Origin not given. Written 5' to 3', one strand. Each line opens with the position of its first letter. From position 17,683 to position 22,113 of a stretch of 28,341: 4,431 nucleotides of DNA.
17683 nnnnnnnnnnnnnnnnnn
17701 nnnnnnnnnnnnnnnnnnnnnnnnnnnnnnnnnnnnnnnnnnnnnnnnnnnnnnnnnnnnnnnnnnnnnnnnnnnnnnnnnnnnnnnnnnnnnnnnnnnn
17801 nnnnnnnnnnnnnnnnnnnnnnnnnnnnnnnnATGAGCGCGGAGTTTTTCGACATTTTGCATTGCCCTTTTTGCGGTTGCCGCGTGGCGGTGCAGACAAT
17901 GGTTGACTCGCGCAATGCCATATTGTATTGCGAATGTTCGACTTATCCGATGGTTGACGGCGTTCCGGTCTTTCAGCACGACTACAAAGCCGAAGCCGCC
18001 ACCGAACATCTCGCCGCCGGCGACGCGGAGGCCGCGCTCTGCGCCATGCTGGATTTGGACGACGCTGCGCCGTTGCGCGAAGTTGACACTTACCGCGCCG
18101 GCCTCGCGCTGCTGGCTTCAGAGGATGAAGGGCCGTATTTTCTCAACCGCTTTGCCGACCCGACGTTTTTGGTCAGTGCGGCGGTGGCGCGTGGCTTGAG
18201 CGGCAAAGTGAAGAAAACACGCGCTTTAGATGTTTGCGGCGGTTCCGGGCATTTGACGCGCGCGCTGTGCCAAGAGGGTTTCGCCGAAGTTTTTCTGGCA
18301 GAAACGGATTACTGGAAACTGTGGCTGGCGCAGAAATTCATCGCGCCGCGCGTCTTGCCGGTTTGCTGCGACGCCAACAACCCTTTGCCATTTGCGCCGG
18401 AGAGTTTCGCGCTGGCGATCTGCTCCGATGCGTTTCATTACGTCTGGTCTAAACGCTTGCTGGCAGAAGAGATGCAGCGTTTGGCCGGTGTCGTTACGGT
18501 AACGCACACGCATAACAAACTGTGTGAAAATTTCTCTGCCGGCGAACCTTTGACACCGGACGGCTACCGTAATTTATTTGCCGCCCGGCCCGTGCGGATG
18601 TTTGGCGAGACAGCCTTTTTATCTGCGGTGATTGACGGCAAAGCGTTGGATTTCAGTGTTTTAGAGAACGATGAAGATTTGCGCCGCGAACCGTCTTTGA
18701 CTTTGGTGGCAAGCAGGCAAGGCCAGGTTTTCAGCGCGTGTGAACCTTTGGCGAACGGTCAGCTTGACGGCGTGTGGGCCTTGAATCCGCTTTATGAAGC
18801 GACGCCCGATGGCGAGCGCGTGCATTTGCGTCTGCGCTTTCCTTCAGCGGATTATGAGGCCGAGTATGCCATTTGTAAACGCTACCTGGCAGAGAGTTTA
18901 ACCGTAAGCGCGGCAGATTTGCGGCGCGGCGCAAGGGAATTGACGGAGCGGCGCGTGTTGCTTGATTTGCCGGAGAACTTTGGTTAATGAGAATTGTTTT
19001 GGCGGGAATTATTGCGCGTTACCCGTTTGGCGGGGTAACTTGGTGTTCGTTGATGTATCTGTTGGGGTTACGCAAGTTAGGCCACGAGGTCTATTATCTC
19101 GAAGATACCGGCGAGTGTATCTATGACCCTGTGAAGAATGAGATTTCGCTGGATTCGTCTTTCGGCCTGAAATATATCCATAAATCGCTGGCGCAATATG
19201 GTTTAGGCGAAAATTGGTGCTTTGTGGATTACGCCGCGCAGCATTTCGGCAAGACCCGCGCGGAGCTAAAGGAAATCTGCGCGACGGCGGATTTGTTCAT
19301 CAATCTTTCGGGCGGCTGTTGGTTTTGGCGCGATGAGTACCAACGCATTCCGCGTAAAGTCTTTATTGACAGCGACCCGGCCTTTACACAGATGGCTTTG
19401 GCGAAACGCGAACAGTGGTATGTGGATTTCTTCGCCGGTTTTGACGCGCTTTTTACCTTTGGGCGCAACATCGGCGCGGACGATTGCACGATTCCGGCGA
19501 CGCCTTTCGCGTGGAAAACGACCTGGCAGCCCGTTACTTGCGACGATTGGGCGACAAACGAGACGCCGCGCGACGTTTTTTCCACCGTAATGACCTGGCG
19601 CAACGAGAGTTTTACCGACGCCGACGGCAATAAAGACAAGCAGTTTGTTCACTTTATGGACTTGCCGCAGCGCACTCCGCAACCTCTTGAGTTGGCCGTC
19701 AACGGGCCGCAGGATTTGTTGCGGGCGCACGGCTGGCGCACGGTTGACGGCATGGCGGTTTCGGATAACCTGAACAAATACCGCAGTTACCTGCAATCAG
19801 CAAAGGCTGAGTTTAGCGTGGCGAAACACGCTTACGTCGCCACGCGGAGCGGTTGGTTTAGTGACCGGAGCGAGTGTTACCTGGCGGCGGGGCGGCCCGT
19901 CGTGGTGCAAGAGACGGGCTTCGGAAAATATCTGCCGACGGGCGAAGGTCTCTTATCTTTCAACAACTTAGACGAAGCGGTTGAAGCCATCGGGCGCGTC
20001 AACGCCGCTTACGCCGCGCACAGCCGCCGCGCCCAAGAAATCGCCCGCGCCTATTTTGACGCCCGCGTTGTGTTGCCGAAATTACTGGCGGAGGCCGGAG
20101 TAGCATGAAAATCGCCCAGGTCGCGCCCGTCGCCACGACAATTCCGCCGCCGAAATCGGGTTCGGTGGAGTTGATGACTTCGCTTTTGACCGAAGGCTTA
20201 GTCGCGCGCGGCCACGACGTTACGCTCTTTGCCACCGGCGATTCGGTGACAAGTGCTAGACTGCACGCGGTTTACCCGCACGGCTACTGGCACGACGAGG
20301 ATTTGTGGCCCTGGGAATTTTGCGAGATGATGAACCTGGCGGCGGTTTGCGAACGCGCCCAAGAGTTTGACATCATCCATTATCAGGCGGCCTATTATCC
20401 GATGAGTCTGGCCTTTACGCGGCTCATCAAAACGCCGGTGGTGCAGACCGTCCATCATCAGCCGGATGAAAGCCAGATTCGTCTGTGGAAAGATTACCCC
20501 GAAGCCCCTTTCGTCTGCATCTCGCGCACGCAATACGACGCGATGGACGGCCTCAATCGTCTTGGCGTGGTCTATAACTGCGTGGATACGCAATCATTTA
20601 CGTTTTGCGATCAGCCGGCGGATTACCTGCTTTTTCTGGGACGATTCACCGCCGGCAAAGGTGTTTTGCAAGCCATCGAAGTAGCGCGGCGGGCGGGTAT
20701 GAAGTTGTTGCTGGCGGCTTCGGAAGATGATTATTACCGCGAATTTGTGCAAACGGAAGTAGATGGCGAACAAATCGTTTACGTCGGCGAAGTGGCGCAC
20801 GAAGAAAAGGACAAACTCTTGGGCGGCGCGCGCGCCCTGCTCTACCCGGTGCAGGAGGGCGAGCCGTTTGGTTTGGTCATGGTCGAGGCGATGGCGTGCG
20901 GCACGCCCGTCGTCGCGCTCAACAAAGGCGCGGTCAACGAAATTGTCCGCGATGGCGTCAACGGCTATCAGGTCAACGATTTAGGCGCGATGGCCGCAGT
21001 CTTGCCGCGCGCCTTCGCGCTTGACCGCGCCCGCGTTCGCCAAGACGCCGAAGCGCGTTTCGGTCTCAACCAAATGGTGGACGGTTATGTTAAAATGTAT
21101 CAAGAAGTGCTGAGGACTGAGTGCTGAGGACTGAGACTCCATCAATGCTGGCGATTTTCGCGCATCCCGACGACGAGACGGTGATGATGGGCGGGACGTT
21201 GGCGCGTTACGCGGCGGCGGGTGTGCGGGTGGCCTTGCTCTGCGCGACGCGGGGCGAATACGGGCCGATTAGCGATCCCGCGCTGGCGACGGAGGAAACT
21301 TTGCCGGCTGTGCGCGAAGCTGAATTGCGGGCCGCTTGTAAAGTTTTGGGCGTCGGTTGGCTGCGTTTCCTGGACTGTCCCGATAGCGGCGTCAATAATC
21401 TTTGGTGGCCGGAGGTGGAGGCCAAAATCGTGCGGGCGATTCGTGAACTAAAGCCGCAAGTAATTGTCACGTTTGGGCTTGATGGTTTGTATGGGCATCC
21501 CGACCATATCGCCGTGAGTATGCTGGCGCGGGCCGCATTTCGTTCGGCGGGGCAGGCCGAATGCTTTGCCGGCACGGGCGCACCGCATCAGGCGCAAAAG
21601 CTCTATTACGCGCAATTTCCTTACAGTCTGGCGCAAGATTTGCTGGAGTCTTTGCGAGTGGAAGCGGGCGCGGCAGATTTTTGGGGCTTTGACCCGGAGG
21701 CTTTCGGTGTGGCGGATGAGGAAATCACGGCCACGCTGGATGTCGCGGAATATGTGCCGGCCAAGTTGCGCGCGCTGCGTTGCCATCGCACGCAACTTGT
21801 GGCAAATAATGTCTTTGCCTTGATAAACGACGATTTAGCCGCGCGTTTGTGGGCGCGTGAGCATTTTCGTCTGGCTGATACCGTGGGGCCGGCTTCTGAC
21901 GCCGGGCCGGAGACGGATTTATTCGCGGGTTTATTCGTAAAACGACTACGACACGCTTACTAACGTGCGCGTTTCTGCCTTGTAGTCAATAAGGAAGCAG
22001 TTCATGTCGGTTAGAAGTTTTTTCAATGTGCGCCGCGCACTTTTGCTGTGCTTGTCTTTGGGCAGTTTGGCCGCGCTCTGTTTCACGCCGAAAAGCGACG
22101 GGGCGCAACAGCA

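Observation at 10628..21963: Seven-gene translationally coupled operon: candidate uncharacterised glycan/glycoside synthesis, tailoring and export system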

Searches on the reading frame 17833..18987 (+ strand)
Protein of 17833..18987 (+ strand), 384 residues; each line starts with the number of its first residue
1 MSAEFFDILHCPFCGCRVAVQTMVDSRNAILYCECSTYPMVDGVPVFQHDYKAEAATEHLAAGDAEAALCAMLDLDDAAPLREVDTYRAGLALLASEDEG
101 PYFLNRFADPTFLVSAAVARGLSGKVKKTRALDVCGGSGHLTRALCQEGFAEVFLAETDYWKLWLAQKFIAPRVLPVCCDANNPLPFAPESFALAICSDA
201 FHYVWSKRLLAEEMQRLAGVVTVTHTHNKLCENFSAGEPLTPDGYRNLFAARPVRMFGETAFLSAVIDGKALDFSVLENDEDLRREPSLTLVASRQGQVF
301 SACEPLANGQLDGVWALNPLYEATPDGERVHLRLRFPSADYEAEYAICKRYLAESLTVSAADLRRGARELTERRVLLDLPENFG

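Call 3: search_protein_families(library=pfam, proteins=[window:17833-18987:+], max_evalue=0.01)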
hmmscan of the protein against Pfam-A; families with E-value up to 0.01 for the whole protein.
window:17833-18987:+ (384 aa): 3 families
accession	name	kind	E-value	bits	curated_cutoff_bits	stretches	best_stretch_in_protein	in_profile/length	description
PF13649.12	Methyltransf_25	-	1.8e-08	35.4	27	1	132-216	2-91/97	Methyltransferase domain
PF08241.18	Methyltransf_11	-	4e-07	31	21.2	1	132-217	1-86/95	Methyltransferase domain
PF14354.12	Lar_restr_allev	-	0.0035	18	28.6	1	8-43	3-34/58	Restriction alleviation protein Lar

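Call 7: search_protein_families(library=ncbifam, proteins=[window:17833-18987:+], max_evalue=0.001)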
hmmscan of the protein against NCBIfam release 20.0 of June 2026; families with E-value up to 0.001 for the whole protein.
window:17833-18987:+ (384 aa): 0 families

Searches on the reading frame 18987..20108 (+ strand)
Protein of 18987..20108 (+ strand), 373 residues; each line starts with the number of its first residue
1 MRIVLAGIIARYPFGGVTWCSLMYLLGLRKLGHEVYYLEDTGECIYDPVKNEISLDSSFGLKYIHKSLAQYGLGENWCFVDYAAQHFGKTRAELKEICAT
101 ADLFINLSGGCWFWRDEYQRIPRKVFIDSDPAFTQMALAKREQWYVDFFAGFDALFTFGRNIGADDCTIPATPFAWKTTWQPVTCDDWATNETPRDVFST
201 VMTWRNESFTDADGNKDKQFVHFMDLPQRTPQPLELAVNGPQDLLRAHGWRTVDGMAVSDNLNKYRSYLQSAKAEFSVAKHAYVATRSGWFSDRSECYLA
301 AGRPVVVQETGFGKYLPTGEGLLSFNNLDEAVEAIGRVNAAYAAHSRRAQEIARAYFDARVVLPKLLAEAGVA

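Call 3: search_protein_families(library=pfam, proteins=[window:18987-20108:+], max_evalue=0.01)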
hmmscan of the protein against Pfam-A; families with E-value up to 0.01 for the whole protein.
window:18987-20108:+ (373 aa): 1 family
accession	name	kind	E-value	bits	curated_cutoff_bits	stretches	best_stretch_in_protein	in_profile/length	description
PF13524.12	Glyco_trans_1_2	-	5.1e-05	23.7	25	1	238-356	19-125/144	Glycosyl transferase-like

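Call 7: search_protein_families(library=ncbifam, proteins=[window:18987-20108:+], max_evalue=0.001)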
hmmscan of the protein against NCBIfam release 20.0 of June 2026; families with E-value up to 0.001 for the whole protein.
window:18987-20108:+ (373 aa): 0 families

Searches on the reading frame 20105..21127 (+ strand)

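Call 3: search_protein_families(library=pfam, proteins=[window:20105-21127:+], max_evalue=0.01)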
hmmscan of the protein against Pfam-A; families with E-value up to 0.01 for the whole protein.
window:20105-21127:+ (340 aa): 5 families
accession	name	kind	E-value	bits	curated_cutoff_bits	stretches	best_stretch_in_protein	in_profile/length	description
PF00534.26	Glycos_transf_1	-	6.7e-21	75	26.4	1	173-291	16-141/172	Glycosyl transferases group 1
PF13692.12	Glyco_trans_1_4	-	2.2e-19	70.5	27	1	174-299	3-135/142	Glycosyl transferases group 1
PF13439.12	Glyco_transf_4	-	8e-12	46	28.5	1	21-163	4-169/170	Glycosyltransferase Family 4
PF13579.12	Glyco_trans_4_4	-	3.3e-09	37.7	29.7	1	24-123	6-103/158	Glycosyl transferase 4-like domain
PF20706.3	GT4-conflict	-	0.00093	18.7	26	1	234-286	274-325/385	Family 4 Glycosyltransferase in conflict systems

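Call 7: search_protein_families(library=ncbifam, proteins=[window:20105-21127:+], max_evalue=0.001)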
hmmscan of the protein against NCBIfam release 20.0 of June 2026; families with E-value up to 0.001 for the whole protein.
window:20105-21127:+ (340 aa): 23 families
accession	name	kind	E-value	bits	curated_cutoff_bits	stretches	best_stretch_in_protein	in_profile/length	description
NF041010.1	glycosy_Agl16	equivalog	2.3e-18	66.2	575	1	152-296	157-308/352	glycosylation protein Agl16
NF053787.1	GlcN_PG_synth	equivalog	8.9e-16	57.7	480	1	173-336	198-360/361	N-acetylglucosaminyl phosphatidylglycerol synthase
TIGR02149.1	glgA_Coryne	subfamily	3.4e-15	56.1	302.4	1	169-292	201-333/391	glycogen synthase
TIGR03999.1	thiol_BshA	equivalog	5.9e-14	51.8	273.7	1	213-336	246-374/375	N-acetyl-alpha-D-glucosaminyl L-malate synthase BshA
TIGR04047.1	MSMEG_0565_glyc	hypoth_equivalog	6.1e-13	48.6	259.85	1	209-332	240-371/373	MSMEG_0565 family glycosyltransferase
TIGR03088.1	stp2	hypoth_equivalog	5.9e-11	42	409.05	1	237-336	268-374/374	TIGR03088 family PEP-CTERM/XrtA system glycosyltransferase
NF041876.1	EPS_EpsE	equivalog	9e-11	41.6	400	1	187-313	232-368/389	exopolysaccharide biosynthesis GT4 family glycosyltransferase EpsE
TIGR02472.1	sucr_P_syn_N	equivalog_domain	2.5e-09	36.5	576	1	253-303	351-403/439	sucrose-phosphate synthase, putative, glycosyltransferase domain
NF012028.0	PRK15484.1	subfamily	4.3e-09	35.9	618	1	213-292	246-327/380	lipopolysaccharide N-acetylglucosaminyltransferase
TIGR03449.1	mycothiol_MshA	equivalog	1.4e-08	34.1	462.5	1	252-312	313-375/406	D-inositol-3-phosphate glycosyltransferase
TIGR02470.1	sucr_synth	equivalog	3.2e-07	28.9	810.4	1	253-293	654-694/784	sucrose synthase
TIGR04063.1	stp3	hypoth_equivalog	6.9e-07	28.5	442.05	1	193-332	239-392/397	TIGR04063 family PEP-CTERM/XrtA system glycosyltransferase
NF038295.1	EPS_HpsP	equivalog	8.2e-07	28.3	550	1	170-318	205-364/388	hormogonium polysaccharide biosynthesis glycosyltransferase HpsP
NF046085.1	XrtY_assoc_Gly1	equivalog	8.7e-07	28.1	400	1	175-336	212-385/387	XrtY-associated glycosyltransferase XYAG1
TIGR04157.1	glyco_rSAM_CFB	subfamily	9.1e-06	24.9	400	1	172-290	227-348/406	TIGR04157 family glycosyltransferase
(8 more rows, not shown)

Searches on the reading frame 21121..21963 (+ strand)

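Call 3: search_protein_families(library=pfam, proteins=[window:21121-21963:+], max_evalue=0.01)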
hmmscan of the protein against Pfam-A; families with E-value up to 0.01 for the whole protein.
window:21121-21963:+ (280 aa): 1 family
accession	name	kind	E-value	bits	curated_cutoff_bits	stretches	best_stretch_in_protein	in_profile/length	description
PF02585.22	PIG-L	-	1.1e-35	123.3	28.2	1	10-139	1-128/129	GlcNAc-PI de-N-acetylase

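Call 7: search_protein_families(library=ncbifam, proteins=[window:21121-21963:+], max_evalue=0.001)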
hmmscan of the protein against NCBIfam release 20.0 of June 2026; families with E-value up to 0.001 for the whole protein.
window:21121-21963:+ (280 aa): 4 families
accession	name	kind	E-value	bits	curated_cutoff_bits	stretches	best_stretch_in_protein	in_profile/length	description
TIGR03445.1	mycothiol_MshB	equivalog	2.9e-48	165.2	224.35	1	11-271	2-284/284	N-acetyl-1-D-myo-inositol-2-amino-2-deoxy-alpha-D-glucopyranoside deacetylase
TIGR03446.1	mycothiol_Mca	equivalog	7.7e-46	156.9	277.15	1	9-271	3-283/283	mycothiol conjugate amidase Mca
TIGR04000.1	thiol_BshB2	equivalog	6.5e-29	101.1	195.25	1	9-139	3-133/217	bacillithiol biosynthesis deacetylase BshB2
TIGR04001.1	thiol_BshB1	equivalog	3.2e-23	82.7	182.5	1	9-164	4-147/226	bacillithiol biosynthesis deacetylase BshB1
